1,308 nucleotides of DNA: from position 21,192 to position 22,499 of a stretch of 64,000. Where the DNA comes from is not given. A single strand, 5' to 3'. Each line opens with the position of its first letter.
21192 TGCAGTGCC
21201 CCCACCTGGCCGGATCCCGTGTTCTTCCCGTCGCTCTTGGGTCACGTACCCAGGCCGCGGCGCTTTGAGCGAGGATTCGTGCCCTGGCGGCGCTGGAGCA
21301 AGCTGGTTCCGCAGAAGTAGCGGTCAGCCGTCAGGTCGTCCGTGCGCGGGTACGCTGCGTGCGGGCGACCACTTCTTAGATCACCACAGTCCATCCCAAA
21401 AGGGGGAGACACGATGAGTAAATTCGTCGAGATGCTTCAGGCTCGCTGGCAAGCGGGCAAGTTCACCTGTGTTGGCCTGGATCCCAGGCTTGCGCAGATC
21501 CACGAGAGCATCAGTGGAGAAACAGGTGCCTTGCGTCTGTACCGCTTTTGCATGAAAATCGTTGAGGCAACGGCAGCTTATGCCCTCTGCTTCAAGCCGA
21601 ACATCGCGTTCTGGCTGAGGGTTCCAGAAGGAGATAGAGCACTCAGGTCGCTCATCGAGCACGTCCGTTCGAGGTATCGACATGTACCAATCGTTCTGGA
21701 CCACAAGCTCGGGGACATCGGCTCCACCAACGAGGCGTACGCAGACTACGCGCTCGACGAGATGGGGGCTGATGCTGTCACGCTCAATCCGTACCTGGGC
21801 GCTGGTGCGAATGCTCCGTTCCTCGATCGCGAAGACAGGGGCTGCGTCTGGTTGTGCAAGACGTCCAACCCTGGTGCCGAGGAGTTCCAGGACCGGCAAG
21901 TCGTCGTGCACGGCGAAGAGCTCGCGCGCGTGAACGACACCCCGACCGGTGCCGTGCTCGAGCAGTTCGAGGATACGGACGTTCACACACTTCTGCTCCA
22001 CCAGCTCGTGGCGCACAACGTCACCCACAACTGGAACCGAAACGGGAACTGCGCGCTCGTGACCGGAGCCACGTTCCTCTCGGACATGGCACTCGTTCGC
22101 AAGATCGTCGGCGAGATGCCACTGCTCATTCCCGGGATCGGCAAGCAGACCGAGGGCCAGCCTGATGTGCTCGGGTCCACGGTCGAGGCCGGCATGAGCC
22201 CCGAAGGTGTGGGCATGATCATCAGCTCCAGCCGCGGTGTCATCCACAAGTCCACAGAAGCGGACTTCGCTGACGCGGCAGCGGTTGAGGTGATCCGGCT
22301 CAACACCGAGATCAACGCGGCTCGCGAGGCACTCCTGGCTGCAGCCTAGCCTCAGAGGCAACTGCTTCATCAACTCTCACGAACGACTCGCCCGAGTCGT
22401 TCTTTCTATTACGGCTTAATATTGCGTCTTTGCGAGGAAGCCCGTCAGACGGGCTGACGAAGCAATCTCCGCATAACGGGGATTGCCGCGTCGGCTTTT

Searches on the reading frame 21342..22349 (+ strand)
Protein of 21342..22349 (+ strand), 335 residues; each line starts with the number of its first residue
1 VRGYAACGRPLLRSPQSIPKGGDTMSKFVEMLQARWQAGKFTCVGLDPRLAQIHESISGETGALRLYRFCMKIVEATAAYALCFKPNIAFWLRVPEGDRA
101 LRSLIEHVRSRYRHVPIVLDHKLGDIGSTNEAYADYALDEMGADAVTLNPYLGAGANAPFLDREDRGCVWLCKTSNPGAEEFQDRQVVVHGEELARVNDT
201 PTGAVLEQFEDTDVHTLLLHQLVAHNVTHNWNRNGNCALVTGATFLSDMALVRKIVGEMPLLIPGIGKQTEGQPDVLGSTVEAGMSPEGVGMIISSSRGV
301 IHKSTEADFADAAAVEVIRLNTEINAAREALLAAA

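Call 10: search_protein_families(library=pfam, proteins=[window:21342-22349:+], max_evalue=0.1)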
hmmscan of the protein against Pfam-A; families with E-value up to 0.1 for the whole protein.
window:21342-22349:+ (335 aa): 1 family
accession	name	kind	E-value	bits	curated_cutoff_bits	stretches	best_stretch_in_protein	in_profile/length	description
PF00215.30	OMPdecase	-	2.3e-20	73.9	27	1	43-210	4-156/221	Orotidine 5'-phosphate decarboxylase / HUMPS family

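Call 11: search_protein_families(library=phrogs, proteins=[window:21342-22349:+], max_evalue=0.1)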
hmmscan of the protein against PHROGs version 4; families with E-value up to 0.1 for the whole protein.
window:21342-22349:+ (335 aa): 0 families
